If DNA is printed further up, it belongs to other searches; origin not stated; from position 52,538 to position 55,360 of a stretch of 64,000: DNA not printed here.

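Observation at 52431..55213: NiCo riboswitch driving a non-P1B P-type ATPase with a remodelled ion-binding site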

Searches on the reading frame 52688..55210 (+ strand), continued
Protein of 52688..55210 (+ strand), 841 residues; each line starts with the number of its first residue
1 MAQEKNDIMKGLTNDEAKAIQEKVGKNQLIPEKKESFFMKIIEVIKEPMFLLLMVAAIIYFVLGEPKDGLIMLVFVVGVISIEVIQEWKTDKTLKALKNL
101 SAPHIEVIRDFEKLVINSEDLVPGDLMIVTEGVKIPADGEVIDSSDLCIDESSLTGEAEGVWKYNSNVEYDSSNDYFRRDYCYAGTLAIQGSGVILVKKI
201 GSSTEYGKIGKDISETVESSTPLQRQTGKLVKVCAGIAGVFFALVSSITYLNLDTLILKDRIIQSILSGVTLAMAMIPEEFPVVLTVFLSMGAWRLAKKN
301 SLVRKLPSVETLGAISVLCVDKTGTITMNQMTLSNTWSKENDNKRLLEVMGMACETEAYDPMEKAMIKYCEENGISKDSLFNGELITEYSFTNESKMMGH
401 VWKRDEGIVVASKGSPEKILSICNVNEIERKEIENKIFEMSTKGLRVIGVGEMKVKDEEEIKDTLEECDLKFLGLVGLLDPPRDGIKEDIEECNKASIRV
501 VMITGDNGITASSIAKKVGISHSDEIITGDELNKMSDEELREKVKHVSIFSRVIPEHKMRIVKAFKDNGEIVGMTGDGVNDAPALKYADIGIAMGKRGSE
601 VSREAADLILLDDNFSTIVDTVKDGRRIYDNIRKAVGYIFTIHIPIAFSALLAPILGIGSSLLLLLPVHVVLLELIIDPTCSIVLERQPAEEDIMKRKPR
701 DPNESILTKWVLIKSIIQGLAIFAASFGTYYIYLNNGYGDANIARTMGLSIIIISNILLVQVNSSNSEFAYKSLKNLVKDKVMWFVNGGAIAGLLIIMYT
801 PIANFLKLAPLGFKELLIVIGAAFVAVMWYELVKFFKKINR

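Call 74: predict_structure(alignment_id=A2)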
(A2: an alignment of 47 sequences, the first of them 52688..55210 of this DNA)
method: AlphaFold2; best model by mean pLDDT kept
length: 841 residues; sequences in the alignment: 47
mean_pLDDT: 79.7   pTM: 0.69
mean pLDDT of the five models: 79.7, 79.2, 74.8, 71.4, 70.0
residues with pLDDT >= 90: 127; 70-90: 572; 50-70: 121; < 50: 21
segments of 3 or more residues with pLDDT < 50: 1-5, 154-159, 171-176
pLDDT, mean of each block of 10 residues (from residue 1): 52 86 78 64 67 70 71 71 69 57 77 84 87 81 78 50 65 55 76 85 74 65 72 81 86 77 80 75 71 74 71 86 78 88 91 77 85 88 83 71 89 89 87 91 88 89 86 91 87 89 82 88 83 86 91 78 89 80 83 74 78 81 85 84 87 75 77 76 76 77 75 89 93 75 90 90 77 77 80 88 85 91 92 84 71
secondary structure, 60 per line:
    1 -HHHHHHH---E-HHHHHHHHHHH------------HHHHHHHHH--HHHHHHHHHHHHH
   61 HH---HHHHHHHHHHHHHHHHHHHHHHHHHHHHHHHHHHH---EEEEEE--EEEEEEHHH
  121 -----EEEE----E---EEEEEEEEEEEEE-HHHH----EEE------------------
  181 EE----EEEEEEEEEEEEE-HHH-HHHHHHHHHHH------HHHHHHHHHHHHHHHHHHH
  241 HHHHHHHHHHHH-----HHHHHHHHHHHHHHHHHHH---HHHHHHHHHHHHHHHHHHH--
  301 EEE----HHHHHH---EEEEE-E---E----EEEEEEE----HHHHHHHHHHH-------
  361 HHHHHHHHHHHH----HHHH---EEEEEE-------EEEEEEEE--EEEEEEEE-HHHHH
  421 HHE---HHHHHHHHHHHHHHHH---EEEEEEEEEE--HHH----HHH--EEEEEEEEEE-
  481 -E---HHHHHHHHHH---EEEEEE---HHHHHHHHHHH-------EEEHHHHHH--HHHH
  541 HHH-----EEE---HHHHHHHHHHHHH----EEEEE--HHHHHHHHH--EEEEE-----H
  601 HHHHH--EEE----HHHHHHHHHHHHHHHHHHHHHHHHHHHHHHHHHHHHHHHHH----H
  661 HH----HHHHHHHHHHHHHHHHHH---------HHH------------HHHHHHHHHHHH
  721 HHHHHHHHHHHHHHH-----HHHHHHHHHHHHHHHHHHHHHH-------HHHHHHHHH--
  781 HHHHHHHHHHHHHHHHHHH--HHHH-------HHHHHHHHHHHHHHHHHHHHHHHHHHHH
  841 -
elements in order (helices of 4 or more, strands of 3 or more residues): H2-8 H14-24 H37-45 H48-62 H66-100 E104-109 E112-117 E126-129 E138-150 H152-155 E160-162 E187-199 H205-215 H222-252 H258-276 H280-298 E301-303 H308-313 E317-321 E332-338 H343-353 H361-372 H377-380 E384-389 E397-404 E407-414 H416-422 H427-442 E446-455 E470-479 H486-495 E499-504 H508-518 E526-528 H529-534 H537-543 E549-551 H555-567 E572-576 H579-587 E590-594 H600-605 E608-610 H615-655 H667-684 H709-735 H741-762 H770-778 H781-799 H802-805 H813-840

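Call 77: fold_search(model_id=the predicted structure, library=pdb)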
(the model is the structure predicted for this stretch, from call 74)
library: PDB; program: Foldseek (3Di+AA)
matches with E <= 10: 753; with E <= 0.001: 272
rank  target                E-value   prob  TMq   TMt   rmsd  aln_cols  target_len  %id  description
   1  6zhh_A                5.1e-54  1.00  0.71  0.68   7.9       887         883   33  Ca2+-ATPase from Listeria Monocytogenes with G4 insertion. (released 2021-05-19)
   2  7yai_A                7.7e-54  1.00  0.74  0.71   6.8       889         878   27  CryoEM structure of SPCA1a in E1-Ca-AMPPCP state subclass 3 (released 2023-03-22)
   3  6zhh_G                1.7e-53  1.00  0.71  0.69   7.7       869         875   32  Ca2+-ATPase from Listeria Monocytogenes with G4 insertion. (released 2021-05-19)
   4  7yag_A                1.5e-52  1.00  0.71  0.68   7.6       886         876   28  CryoEM structure of SPCA1a in E1-Ca-AMPPCP state subclass 1 (released 2023-03-22)
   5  8iwt                  2.3e-52  1.00  0.78  0.75   5.8       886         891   28  hSPCA1 in the early E2P state (released 2023-12-27)
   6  6zhh_E                3.5e-52  1.00  0.73  0.70   7.6       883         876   32  Ca2+-ATPase from Listeria Monocytogenes with G4 insertion. (released 2021-05-19)
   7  8iwp                  7.7e-52  1.00  0.63  0.60   9.5       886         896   27  hSPCA1 in the CaE1 state (released 2023-12-27)
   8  7yaj_A                9.9e-52  1.00  0.74  0.71   6.9       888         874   27  CryoEM structure of SPCA1a in E1-Mn-AMPPCP state subclass 1 (released 2023-03-22)
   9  6zhf                  1.2e-50  1.00  0.75  0.72   6.8       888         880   33  Calcium ATPase-1 from Listeria monocytogenes in complex with BeF (released 2021-05-19)
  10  5ncq                  1.8e-50  1.00  0.79  0.69   5.8       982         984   27  Structure of the (SR) Ca2+-ATPase bound to a Tetrahydrocarbazole and TNP-ATP (released 2018-01-10)
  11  8jbk_A                2.1e-50  1.00  0.76  0.65   6.7       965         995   27  Crystal structure of Na+,K+-ATPase in the E1.3Na+ state (released 2023-08-09)
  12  3w5b                  2.4e-50  1.00  0.72  0.62   7.7       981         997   27  Crystal structure of the recombinant SERCA1a (calcium pump of fast twitch skeletal muscle) in the E1.Mg2+ state (released 2013-03-06)
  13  9kcj_A                3.3e-50  1.00  0.73  0.64   7.3       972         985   26  Cryo-EM structure of human sodium pump E1003 in (3Na+)E1-AMPPCP state (released 2025-11-12)
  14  8iwu                  4.6e-50  1.00  0.75  0.71   6.4       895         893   27  hSPCA1 in the E2~P state (released 2023-12-27)
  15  8owa                  5.1e-50  1.00  0.83  0.72   5.7       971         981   26  SR Ca(2+)-ATPase in the E2 state complexed with the photoswitch-thapsigargin derivative AzTG-4 (released 2023-06-21)
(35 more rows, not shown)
